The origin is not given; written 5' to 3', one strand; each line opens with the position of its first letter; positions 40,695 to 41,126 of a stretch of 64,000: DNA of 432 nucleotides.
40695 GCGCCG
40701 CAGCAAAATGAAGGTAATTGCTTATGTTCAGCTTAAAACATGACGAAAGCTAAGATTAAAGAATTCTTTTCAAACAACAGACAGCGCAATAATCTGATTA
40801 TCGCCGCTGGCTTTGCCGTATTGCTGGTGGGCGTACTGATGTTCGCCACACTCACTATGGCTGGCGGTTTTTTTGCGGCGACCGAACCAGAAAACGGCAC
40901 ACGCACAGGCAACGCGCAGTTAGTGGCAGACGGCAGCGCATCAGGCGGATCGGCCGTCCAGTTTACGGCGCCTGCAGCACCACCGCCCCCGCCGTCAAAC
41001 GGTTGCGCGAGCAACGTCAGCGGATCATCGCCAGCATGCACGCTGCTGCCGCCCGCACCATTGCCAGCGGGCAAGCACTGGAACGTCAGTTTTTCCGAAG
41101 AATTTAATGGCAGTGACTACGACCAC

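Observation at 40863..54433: A ~35-aa post-signal module plus poly-proline linker shared by four different exo-enzymes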

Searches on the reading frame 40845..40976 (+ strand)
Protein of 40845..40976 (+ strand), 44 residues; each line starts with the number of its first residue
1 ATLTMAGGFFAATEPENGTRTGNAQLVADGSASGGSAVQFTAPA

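Call 9: find_homologous_proteins(query=A3, max_evalue=0.01)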
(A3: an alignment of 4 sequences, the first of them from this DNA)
Query A3 (4 sequences): 1 candidates shared short words with the query, none scored E <= 0.01.

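Call 16: search_protein_representatives(alignment_id=A3)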
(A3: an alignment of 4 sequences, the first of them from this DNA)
Query: 4 sequences, 45 profile positions. Proteins with E-value up to 0.001 (for the whole library): 262; up to 1e-10: 29; up to 1e-30: 0. The best 150 are listed.
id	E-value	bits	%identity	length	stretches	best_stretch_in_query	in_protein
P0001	2.6e-20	88.1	-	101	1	1-44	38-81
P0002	1.0e-19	86.2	-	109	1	3-45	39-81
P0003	1.9e-19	85.3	-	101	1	2-44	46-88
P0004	3.8e-19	84.3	-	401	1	1-44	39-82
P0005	4.5e-16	74.5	-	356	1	4-44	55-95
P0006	1.8e-15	72.6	-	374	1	4-45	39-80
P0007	6.6e-15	70.8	-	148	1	2-45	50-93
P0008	7.1e-15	70.7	-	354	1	2-43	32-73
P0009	8.8e-15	70.4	-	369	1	4-45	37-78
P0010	1.5e-14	69.6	-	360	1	3-44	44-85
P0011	1.8e-14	69.4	-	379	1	5-44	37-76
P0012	2.9e-14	68.7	-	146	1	7-44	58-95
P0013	4.1e-14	68.2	-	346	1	5-45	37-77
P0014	6.7e-14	67.6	-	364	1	1-45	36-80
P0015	9.0e-14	67.2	-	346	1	2-45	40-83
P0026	3.8e-11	58.7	-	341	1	2-43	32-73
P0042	3.4e-09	52.5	-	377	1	6-45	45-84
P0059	4.1e-07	45.8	-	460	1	2-43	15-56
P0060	4.2e-07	45.8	-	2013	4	14-39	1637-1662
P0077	2.1e-06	43.6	-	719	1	15-44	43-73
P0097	6.4e-06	42.0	-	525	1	12-44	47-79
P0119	1.8e-05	40.6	-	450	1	6-45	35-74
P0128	2.9e-05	39.9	-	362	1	6-43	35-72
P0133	3.8e-05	39.5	-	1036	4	13-39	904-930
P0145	5.6e-05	39.0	-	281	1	3-42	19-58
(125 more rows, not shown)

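Call 22: search_protein_families(library=pfam, proteins=[P0060, P0133], max_evalue=0.01)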
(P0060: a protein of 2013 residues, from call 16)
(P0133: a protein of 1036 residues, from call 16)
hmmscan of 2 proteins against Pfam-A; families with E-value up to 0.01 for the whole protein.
P0060 (2013 aa): 9 families
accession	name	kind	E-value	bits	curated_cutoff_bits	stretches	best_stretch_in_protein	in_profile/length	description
PF05345.18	He_PIG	-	2.9e-82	271.7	24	7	1542-1627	1-96/96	Putative Ig domain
PF17829.7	GH115_C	-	3.9e-22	79.3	24.1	3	913-1025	42-163/172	Glycosyl hydrolase family 115 C-terminal domain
PF24908.1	Ig_SIBA-E_2nd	-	3.3e-09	37.4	27.8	0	1042-1114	11-90/117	Integrin beta-like protein A-E, second Ig-like domain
PF07676.18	PD40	-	1.7e-08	34.6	20.9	0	476-501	5-30/38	WD40-like Beta Propeller Repeat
PF17963.7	Big_9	-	2e-07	32.2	23.6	2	1540-1617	1-80/89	Bacterial Ig domain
PF09394.16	Inhibitor_I42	-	1.2e-06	29.1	27.2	0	1703-1729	3-31/91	Chagasin family peptidase inhibitor I42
PF18998.6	Flg_new_2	-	1.7e-06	28.3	23.6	1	727-783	11-70/73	Divergent InlB B-repeat domain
PF09276.15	Pertus-S5-tox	-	2.8e-05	24.5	25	0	924-978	17-71/97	Pertussis toxin S5 subunit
PF18573.7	BclA_C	-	0.00041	20.7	38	1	1658-1735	16-92/128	BclA C-terminal domain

P0133 (1036 aa): 3 families
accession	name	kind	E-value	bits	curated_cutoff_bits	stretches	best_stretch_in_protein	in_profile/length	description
PF16990.11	CBM_35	-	1.8e-07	32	28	0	766-818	3-52/121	Carbohydrate binding module (family 35)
PF17829.7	GH115_C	-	2.2e-07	31.3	24.1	0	851-895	116-160/172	Glycosyl hydrolase family 115 C-terminal domain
PF00149.33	Metallophos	-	5.4e-05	24.1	21.5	1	172-347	3-191/191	Calcineurin-like phosphoesterase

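Call 23: search_protein_families(library=pfam, alignment_id=A4, max_evalue=0.001)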
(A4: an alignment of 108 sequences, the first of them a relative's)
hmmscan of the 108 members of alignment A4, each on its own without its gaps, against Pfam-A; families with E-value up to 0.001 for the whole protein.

A. member 1, P0004 (401 aa): 0 families

B. families by the number of members that match (of 108 scanned): 23 families
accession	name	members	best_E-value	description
PF13229.12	Beta_helix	16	4.9e-19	Right handed beta helix region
PF00149.33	Metallophos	4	1.1e-10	Calcineurin-like phosphoesterase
PF05048.19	NosD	4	2.5e-10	Periplasmic copper-binding protein (NosD)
PF13472.12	Lipase_GDSL_2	3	1.2e-17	GDSL-like Lipase/Acylhydrolase family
PF03537.19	Glyco_hydro_114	2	5.1e-84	Glycoside-hydrolase family GH114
PF12708.12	Pect-lyase_RHGA_epim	2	2.9e-26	Rhamnogalacturonase A/epimerase, pectate lyase-like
PF00722.28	Glyco_hydro_16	2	5.3e-17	Glycosyl hydrolases family 16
PF00657.28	Lipase_GDSL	2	8.7e-13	GDSL-like Lipase/Acylhydrolase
PF07907.16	YibE_F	1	4.2e-55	YibE/F-like protein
PF13204.13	Apiosidase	1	8.7e-45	Apiosidase-like, catalytic domain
PF08787.18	Alginate_lyase2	1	3.4e-40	Alginate lyase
PF20138.4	DUF6528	1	2.6e-25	Family of unknown function (DUF6528)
PF14099.13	Polysacc_lyase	1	2.5e-23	Polysaccharide lyase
PF02333.21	Phytase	1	3.8e-20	Phytase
PF00150.24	Cellulase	1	1.7e-19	Cellulase (glycosyl hydrolase family 5)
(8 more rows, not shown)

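Call 24: search_protein_families(library=ncbifam, proteins=[P0001, P0005, P0026, P0042, P0059], max_evalue=1)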
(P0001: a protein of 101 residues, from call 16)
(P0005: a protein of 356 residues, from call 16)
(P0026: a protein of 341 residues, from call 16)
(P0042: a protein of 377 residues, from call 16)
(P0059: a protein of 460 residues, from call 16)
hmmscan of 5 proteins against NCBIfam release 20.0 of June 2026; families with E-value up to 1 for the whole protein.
P0001 (101 aa): 0 families

P0005 (356 aa): 0 families

P0026 (341 aa): 1 family
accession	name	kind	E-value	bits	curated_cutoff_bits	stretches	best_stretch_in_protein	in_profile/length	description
TIGR01370.1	TIGR01370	hypoth_equivalog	6.3e-07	28.7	181.25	1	78-227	26-175/315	MJ1477/TM1410 family putative glycoside hydrolase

P0042 (377 aa): 1 family
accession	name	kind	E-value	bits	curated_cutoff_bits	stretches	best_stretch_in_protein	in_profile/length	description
NF038009.1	TatB_1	subfamily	1.3e-07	31.7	100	1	6-48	4-46/70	twin-arginine translocation system-associated protein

P0059 (460 aa): 5 families
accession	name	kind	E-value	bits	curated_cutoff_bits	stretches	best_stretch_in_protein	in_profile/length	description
TIGR04247.1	NosD_copper_fam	subfamily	8.8e-14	50.9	300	3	81-185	1-95/377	nitrous oxide reductase family maturation protein NosD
NF047854.1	LIC10774_subfam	equivalog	1.8e-11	43.6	380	2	46-246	47-247/358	LIC10774/LIC10365 family surface protein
NF041899.1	pec_ly_PelN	equivalog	8.2e-11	41.3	740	1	51-102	19-70/437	pectate lyase PelN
TIGR03804.1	para_beta_helix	repeat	2.3e-05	24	19.45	1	201-243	2-43/44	parallel beta-helix repeat protein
NF033785.1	sulfur_OscA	equivalog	0.05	13.6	85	0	182-215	16-48/60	sulfur starvation response protein OscA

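Call 34: list_cluster_members(proteins=[P0004, P0026, P0042, P0059, P0077, P0097, P0119, P0128, P0145, P0133])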
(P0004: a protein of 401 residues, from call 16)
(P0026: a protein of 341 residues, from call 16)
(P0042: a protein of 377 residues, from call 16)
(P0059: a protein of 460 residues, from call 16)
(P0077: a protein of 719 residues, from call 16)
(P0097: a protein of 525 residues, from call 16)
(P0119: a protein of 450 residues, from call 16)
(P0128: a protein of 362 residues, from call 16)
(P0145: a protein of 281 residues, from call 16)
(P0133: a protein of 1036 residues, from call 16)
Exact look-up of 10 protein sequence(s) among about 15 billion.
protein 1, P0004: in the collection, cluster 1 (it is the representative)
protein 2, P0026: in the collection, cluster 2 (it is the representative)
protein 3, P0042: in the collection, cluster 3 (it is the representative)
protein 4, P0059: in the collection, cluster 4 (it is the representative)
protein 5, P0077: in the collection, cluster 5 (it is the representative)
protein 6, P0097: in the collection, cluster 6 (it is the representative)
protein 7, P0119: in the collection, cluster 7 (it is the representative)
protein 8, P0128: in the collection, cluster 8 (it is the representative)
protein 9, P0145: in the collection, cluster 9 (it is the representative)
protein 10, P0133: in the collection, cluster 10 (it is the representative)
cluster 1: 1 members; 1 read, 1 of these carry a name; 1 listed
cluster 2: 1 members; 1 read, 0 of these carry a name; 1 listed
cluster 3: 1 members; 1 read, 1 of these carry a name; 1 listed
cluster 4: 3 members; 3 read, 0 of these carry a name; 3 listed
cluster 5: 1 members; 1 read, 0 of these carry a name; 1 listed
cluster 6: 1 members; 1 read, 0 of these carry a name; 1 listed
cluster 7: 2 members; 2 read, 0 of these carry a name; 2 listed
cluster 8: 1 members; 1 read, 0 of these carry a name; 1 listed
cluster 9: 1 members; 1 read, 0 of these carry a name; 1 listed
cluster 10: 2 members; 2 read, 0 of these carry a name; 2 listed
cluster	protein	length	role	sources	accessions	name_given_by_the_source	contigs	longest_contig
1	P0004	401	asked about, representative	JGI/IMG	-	hypothetical protein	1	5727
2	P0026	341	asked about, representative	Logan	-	-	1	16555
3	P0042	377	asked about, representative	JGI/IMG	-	hypothetical protein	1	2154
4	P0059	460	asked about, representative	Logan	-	-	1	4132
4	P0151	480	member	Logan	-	-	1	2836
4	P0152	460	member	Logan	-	-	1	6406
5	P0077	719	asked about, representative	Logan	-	-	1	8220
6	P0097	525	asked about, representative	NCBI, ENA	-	-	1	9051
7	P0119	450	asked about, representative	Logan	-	-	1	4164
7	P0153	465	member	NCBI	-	-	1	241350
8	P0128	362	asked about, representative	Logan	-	-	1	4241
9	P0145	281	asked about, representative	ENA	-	-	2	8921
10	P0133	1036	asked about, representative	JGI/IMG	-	-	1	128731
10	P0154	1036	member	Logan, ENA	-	-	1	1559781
